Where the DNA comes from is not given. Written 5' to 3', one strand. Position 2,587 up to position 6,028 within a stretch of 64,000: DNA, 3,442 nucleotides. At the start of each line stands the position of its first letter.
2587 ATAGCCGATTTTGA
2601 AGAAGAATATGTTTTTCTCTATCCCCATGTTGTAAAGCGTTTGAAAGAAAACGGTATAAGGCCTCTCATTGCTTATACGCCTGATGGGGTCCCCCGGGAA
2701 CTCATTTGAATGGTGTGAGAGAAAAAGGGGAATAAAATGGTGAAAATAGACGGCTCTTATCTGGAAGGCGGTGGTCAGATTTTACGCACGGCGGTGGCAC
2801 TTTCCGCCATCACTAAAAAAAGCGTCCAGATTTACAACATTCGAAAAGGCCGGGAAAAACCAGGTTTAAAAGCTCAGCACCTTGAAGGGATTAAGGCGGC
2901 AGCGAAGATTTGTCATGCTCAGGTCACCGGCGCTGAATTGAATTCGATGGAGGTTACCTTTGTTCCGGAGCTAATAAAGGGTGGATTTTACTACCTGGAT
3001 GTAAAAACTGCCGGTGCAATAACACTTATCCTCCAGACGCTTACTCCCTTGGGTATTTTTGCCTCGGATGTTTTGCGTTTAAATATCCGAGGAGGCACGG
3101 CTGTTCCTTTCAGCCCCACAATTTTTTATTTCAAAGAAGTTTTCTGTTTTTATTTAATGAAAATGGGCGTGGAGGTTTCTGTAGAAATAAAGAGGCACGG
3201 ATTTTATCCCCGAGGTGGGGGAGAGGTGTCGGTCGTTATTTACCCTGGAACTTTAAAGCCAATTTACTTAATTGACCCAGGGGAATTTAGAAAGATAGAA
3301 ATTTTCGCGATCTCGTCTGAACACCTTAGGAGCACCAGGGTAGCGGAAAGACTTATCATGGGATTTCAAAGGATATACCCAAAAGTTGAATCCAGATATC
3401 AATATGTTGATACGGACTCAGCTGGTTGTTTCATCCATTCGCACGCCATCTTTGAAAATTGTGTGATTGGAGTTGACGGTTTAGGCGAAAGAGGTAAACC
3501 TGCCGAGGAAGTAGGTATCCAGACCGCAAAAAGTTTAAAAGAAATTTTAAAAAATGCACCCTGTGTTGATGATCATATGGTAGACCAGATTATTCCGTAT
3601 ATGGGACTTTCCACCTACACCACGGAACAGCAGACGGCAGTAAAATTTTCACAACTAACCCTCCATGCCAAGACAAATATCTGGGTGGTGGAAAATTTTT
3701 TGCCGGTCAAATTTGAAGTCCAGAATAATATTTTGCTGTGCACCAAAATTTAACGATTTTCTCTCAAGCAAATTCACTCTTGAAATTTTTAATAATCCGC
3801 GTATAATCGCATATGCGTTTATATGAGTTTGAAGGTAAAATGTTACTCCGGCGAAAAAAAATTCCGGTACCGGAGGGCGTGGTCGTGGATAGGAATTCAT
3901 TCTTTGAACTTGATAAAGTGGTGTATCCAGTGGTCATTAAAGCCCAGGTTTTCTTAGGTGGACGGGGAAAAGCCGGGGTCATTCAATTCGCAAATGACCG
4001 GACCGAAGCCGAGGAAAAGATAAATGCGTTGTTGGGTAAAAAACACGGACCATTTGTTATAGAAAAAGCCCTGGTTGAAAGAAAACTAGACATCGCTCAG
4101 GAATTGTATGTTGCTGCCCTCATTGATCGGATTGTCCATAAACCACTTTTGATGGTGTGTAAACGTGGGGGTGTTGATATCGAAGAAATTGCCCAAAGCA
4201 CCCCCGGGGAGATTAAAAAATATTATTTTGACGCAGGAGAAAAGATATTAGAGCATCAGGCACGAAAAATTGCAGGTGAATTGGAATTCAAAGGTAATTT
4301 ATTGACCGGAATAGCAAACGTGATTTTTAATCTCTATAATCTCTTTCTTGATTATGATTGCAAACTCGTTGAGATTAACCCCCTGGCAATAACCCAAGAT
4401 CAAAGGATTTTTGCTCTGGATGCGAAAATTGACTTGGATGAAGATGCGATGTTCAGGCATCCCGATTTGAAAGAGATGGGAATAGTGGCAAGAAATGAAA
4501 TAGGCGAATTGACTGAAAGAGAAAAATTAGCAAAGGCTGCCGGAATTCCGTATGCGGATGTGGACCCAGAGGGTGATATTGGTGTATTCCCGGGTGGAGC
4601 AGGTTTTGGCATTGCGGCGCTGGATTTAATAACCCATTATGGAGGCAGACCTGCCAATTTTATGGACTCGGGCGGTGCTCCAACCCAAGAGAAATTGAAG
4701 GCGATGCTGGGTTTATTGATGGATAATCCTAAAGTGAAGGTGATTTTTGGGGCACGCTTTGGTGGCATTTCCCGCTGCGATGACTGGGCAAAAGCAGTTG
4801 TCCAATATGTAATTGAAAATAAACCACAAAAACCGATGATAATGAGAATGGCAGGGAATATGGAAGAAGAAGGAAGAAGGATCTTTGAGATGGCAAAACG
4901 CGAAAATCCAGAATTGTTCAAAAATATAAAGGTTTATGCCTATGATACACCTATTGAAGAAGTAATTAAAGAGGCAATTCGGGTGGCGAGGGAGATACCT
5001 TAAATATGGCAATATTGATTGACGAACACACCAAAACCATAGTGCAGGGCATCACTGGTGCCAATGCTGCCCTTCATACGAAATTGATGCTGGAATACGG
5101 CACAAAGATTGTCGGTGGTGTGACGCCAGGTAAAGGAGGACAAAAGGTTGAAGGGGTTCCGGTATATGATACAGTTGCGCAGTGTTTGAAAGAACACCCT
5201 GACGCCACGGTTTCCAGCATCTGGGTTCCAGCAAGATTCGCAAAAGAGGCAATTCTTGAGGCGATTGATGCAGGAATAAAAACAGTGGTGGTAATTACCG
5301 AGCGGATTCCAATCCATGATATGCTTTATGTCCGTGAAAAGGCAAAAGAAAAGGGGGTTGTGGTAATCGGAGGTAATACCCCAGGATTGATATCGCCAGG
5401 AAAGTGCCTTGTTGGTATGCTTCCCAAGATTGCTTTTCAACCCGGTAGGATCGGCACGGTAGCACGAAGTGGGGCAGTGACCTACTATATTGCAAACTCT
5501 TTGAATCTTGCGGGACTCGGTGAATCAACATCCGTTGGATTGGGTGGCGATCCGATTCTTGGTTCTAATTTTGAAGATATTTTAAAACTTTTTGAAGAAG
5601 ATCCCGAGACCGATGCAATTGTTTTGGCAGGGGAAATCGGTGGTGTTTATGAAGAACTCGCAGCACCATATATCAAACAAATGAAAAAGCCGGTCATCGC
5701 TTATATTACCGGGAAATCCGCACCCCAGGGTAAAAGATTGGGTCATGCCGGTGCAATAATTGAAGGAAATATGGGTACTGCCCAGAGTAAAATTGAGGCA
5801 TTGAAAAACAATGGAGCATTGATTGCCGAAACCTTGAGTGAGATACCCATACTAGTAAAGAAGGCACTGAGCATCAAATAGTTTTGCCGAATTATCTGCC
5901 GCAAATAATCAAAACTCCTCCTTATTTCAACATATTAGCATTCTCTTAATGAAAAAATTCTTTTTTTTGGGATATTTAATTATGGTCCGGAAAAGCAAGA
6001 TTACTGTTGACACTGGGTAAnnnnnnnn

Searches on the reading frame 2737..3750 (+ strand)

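Call 47: search_protein_families(library=pfam, proteins=[window:2737-3750:+], max_evalue=0.00001)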
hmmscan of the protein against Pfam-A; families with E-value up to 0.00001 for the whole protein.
window:2737-3750:+ (338 aa): 2 families
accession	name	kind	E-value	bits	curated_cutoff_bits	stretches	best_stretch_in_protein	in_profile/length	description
PF01137.26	RTC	-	3.1e-79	265.7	27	1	8-328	1-221/221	RNA 3'-terminal phosphate cyclase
PF05189.18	RTC_insert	-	1.4e-10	42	23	1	180-270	2-100/102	RNA 3'-terminal phosphate cyclase (RTC), insert domain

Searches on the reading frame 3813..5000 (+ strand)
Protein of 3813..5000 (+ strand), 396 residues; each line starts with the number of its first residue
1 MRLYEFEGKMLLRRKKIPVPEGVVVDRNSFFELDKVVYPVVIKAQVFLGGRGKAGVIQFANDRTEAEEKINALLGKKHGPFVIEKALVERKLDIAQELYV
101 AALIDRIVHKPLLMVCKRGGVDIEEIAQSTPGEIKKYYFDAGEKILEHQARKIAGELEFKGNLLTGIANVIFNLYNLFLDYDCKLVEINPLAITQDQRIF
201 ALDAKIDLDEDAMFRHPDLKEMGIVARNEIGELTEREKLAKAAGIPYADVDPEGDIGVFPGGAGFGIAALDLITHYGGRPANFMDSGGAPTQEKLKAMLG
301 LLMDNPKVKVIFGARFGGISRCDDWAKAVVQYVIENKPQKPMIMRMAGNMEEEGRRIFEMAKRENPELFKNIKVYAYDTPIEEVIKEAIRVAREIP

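Call 47: search_protein_families(library=pfam, proteins=[window:3813-5000:+], max_evalue=0.00001)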
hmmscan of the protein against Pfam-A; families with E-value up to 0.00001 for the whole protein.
window:3813-5000:+ (396 aa): 3 families
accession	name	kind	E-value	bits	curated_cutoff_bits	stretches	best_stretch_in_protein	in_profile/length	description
PF08442.15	ATP-grasp_2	-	2.4e-49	168.2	29.5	1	2-192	1-201/202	ATP-grasp domain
PF24948.1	Citrate_synth_N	-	2.5e-14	53.6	83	1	40-215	54-227/232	ATP-citrate synthase ATP-grasp domain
PF00549.24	Ligase_CoA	-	4.3e-13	50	24.5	1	262-356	4-100/128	CoA-ligase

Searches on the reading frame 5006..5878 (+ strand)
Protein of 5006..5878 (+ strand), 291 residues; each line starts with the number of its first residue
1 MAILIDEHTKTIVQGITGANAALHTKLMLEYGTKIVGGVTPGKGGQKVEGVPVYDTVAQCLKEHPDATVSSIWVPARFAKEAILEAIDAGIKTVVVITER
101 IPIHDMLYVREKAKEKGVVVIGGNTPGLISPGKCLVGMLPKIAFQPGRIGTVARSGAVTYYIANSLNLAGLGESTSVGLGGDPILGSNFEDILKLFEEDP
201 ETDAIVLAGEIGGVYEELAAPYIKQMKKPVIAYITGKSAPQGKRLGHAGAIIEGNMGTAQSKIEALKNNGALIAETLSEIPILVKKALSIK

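Call 47: search_protein_families(library=pfam, proteins=[window:5006-5878:+], max_evalue=0.00001)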
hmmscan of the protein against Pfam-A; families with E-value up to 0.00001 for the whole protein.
window:5006-5878:+ (291 aa): 3 families
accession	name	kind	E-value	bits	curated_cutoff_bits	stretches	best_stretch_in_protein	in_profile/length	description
PF02629.25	CoA_binding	-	1.6e-27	96.5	22.3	1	6-99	1-96/97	CoA binding domain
PF00549.24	Ligase_CoA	-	3.1e-17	63.3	24.5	1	153-271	2-127/128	CoA-ligase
PF13607.11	Succ_CoA_lig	-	1.7e-09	38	27.4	1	146-279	1-130/138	Succinyl-CoA ligase like flavodoxin domain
